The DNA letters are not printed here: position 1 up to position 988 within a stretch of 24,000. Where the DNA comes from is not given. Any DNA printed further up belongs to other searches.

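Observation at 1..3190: Giant edge-truncated ORF that the six-frame track does not list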

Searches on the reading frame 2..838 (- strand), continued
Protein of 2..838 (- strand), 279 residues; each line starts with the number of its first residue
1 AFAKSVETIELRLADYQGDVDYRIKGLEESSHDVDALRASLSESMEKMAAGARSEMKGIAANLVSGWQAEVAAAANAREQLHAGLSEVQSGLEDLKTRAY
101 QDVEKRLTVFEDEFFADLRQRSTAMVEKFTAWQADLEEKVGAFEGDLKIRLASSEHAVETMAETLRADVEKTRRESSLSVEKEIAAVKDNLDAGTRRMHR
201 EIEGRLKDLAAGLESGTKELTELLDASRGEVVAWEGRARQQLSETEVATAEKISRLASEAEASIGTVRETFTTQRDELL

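Call 64: search_solved_structures(query=A1, max_evalue=1)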
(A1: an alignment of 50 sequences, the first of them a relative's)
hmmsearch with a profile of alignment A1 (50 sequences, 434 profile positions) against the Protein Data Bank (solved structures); distinct sequences matched with E-value up to 1: 96 (the best 60 are shown).
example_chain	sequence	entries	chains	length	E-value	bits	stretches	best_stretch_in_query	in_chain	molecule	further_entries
3s84_A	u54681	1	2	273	5.9e-11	45.2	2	24-216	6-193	Apolipoprotein A-IV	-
9hx4_F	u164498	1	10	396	1.1e-09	40.9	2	13-168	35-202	Apolipoprotein A-IV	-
6clz_B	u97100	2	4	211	2e-07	33.5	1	25-195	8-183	Apolipoprotein A-I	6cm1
6pts_A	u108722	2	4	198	5.5e-07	32.1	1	43-195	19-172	Apolipoprotein A-I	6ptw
2msc_A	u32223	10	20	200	5.5e-07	32.1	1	43-195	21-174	Apolipoprotein A-I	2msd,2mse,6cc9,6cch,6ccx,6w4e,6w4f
3k2s_A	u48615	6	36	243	6.6e-07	31.8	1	38-195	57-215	Apolipoprotein A-I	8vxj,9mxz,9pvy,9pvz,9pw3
1av1_A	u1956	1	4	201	8.8e-07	31.4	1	43-195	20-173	APOLIPOPROTEIN A-I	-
4v6m_A0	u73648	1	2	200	9e-07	31.4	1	43-195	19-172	Apolipoprotein A-I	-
7kjr_C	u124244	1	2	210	1.9e-06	30.3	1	47-195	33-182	Apolipoprotein A-I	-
8eqs_C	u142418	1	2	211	2e-06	30.2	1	47-195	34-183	Apolipoprotein A-I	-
3r2p_A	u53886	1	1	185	1.5e-05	27.4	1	39-165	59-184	Apolipoprotein A-I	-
2lem_A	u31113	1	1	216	1.5e-05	27.4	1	25-166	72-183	Apolipoprotein A-I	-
2n5e_A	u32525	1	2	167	0.00011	24.5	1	65-194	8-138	Apolipoprotein A-I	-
1eq1_A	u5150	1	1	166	0.00014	24.1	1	10-139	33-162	APOLIPOPHORIN-III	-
1ls4_A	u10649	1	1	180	0.0003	23.1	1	6-138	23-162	Apolipophorin-III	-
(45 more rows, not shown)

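Call 74: search_protein_families(library=ncbifam, proteins=[P0253, P0250, P0257], max_evalue=0.001)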
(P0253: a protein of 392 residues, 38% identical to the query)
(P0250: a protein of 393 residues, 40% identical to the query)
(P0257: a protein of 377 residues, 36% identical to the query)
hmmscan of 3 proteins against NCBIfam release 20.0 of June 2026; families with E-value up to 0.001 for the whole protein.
P0253 (392 aa): 12 families
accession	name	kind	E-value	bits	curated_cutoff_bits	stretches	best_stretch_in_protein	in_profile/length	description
NF047515.1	SpiroCoCo_C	equivalog_domain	1.1e-46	159.4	125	1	143-355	100-313/313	SpiroCoCo family coiled-coil protein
NF047516.1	LA_3659_fam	equivalog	7.5e-38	130.3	36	2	7-148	1-142/221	LA_3659 family protein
NF047514.1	SpiroCoCo_N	equivalog_domain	7.5e-38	130.3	75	2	7-148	1-142/221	SpiroCoCo family coiled-coil protein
TIGR02168.1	SMC_prok_B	equivalog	2.1e-09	35.7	567.35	1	28-291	724-987/1181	chromosome segregation protein SMC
NF003034.1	PRK03918.1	equivalog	7.5e-09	34.1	700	1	171-302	165-300/878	DNA double-strand break repair ATPase Rad50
NF045487.1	ASRP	equivalog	7.2e-08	31.5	300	1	157-301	313-452/593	archaea-specific SMC-related protein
NF052320.1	Cbp1_fam_LP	subfamily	6.2e-07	29.2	90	0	42-115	91-164/286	Cbp1 family collagen-binding glycoprotein adhesin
TIGR02169.1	SMC_prok_A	equivalog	1.6e-06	26.1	729.4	1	23-296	680-943/1165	chromosome segregation protein SMC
NF002572.0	PRK02224.1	equivalog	6.4e-06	24.7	1087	1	33-312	164-442/888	DNA double-strand break repair ATPase Rad50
NF038218.1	IcmG_DotF_IVB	equivalog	0.00021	21.1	200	0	185-244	117-173/266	type IVB secretion system protein IcmG/DotF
TIGR04211.1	SH3_and_anchor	equivalog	0.00025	20.7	65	0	169-269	64-164/198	TIGR04211 family SH3 domain-containing protein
NF041035.1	Rad50_Halo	equivalog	0.00051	18.5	1000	1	32-309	378-647/883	DNA double-strand break repair ATPase Rad50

P0250 (393 aa): 13 families
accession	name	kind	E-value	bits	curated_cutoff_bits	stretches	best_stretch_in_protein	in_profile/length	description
NF047515.1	SpiroCoCo_C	equivalog_domain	1.7e-46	158.8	125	2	171-355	128-313/313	SpiroCoCo family coiled-coil protein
NF047516.1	LA_3659_fam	equivalog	2.7e-37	128.5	36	2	7-148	1-142/221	LA_3659 family protein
NF047514.1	SpiroCoCo_N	equivalog_domain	2.7e-37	128.5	75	2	7-148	1-142/221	SpiroCoCo family coiled-coil protein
TIGR02168.1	SMC_prok_B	equivalog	1.6e-11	42.7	567.35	1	23-291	712-987/1181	chromosome segregation protein SMC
NF045487.1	ASRP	equivalog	2.5e-08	33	300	1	131-296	315-478/593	archaea-specific SMC-related protein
NF003034.1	PRK03918.1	equivalog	3.2e-08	32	700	1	29-298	166-428/878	DNA double-strand break repair ATPase Rad50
TIGR02169.1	SMC_prok_A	equivalog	1.6e-07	29.5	729.4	1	33-304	232-496/1165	chromosome segregation protein SMC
NF002572.0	PRK02224.1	equivalog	2.3e-06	26.2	1087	1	32-311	163-441/888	DNA double-strand break repair ATPase Rad50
TIGR04211.1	SH3_and_anchor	equivalog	4.3e-06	26.5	65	0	68-161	60-153/198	TIGR04211 family SH3 domain-containing protein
NF052320.1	Cbp1_fam_LP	subfamily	6.8e-06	25.8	90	0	99-250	41-178/286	Cbp1 family collagen-binding glycoprotein adhesin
NF038218.1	IcmG_DotF_IVB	equivalog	0.00021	21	200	0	187-242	119-178/266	type IVB secretion system protein IcmG/DotF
NF009642.0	PRK13169.1-3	equivalog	0.00067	20.1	142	0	54-123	6-75/112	DNA replication initiation control protein YabA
NF006543.0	PRK09039.1-2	equivalog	0.00068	19.5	305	0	8-170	34-196/350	peptidoglycan -binding protein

P0257 (377 aa): 11 families
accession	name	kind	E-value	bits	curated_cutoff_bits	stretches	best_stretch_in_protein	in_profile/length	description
NF047515.1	SpiroCoCo_C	equivalog_domain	1.6e-45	155.6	125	1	141-356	91-313/313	SpiroCoCo family coiled-coil protein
NF047516.1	LA_3659_fam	equivalog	3.8e-31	108.4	36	2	8-153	2-147/221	LA_3659 family protein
NF047514.1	SpiroCoCo_N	equivalog_domain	3.8e-31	108.4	75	2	8-153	2-147/221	SpiroCoCo family coiled-coil protein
NF045487.1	ASRP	equivalog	1.8e-08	33.4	300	2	193-297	133-237/593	archaea-specific SMC-related protein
NF003034.1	PRK03918.1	equivalog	2.5e-08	32.4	700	1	89-299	187-390/878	DNA double-strand break repair ATPase Rad50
TIGR02169.1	SMC_prok_A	equivalog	5.5e-07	27.7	729.4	1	37-311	236-503/1165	chromosome segregation protein SMC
TIGR02168.1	SMC_prok_B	equivalog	7.4e-07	27.3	567.35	1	44-291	740-987/1181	chromosome segregation protein SMC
NF052320.1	Cbp1_fam_LP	subfamily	8.4e-06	25.5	90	0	42-121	91-170/286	Cbp1 family collagen-binding glycoprotein adhesin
NF038218.1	IcmG_DotF_IVB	equivalog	0.0002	21.1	200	0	193-258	125-187/266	type IVB secretion system protein IcmG/DotF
TIGR04211.1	SH3_and_anchor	equivalog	0.00042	20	65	0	199-285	63-149/198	TIGR04211 family SH3 domain-containing protein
NF043058.1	T4SS_LegC2C7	subfamily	0.00062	18.8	350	1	134-261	130-258/348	LegC2/C7 family Dot/Icm T4SS effector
